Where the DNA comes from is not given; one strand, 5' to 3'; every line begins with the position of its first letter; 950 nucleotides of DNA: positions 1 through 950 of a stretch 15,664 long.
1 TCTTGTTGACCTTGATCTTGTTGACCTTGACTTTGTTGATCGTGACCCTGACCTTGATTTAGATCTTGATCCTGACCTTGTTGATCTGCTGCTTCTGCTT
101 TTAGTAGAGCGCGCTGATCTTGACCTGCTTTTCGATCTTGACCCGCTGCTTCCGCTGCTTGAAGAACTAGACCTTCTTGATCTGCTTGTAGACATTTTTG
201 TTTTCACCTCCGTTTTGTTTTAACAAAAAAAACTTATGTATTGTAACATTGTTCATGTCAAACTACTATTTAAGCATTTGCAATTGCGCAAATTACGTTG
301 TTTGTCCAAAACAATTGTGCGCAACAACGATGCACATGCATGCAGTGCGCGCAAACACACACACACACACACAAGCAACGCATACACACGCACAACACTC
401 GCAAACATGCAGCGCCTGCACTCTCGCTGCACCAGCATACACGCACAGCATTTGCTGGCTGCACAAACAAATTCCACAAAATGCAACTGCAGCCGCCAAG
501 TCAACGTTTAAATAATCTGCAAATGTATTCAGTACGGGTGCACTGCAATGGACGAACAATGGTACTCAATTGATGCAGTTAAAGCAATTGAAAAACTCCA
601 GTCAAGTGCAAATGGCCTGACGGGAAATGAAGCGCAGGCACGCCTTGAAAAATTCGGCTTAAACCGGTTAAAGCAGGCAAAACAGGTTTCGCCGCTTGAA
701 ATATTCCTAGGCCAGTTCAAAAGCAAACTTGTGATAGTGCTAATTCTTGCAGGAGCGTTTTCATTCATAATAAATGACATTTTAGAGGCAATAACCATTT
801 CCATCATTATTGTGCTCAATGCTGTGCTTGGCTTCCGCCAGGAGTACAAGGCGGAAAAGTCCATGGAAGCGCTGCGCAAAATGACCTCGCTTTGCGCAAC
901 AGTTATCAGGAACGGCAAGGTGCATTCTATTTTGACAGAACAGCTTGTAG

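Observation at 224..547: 350-nt strand-asymmetric CA-rich intergenic region with (AC)9 microsatellite and about 43 nt of alternating Pu/Py (Z-DNA-prone) sequence between divergent promoters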

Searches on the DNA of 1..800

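Call 5: search_rna_families(source=window, start=1, end=800, threshold=evalue, max_evalue=10)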
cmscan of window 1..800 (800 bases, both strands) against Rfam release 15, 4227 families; matches with E-value up to 10: 5.
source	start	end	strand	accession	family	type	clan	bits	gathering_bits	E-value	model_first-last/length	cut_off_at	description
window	329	398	-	RF04217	mir-297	Gene; miRNA;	-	23.4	90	0.16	1-71/71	no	mir-297 microRNA precursor family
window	251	424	-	RF02723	sno_ZL1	Gene; snRNA; snoRNA; CD-box;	-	19.3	64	0.026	1-196/196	no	Small nucleolar RNA ZL1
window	333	377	-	RF04052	mir-466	Gene; miRNA;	-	17.1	85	3.1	1-80/80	no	mir-466 microRNA precursor family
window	331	383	-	RF04238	mir-4012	Gene; miRNA;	-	15.4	80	8.5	1-63/63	no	mir-4012 microRNA precursor family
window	309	397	-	RF03662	mir-2060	Gene; miRNA;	-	14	54.5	9.1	1-94/94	no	mir-2060 microRNA precursor family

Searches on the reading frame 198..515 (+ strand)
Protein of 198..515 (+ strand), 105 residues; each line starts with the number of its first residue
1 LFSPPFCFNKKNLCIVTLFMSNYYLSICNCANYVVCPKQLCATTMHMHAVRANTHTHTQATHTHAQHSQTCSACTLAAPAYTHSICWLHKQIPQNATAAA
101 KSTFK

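Call 60: search_protein_families(library=pfam, max_evalue=0.1, proteins=[window:198-515:+, window:236-511:+])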
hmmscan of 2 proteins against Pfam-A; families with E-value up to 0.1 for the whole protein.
window:198-515:+ (105 aa): 0 families

window:236-511:+ (91 aa): 0 families

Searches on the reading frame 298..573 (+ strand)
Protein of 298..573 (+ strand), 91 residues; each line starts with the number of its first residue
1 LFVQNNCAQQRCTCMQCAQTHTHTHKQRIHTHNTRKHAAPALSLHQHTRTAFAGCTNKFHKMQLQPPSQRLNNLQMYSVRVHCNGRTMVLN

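Call 60: search_protein_families(library=pfam, max_evalue=0.1, proteins=[window:298-573:+])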
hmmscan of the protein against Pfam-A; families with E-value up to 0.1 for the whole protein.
window:298-573:+ (91 aa): 2 families
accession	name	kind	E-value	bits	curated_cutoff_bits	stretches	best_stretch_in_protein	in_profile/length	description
PF18658.7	zf-C2H2_12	-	0.0036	17.4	27.3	1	2-50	9-56/64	Spin-doc zinc-finger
PF19134.6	DUF5817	-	0.028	14.8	31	1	5-40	17-50/57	Domain of unknown function (DUF5817)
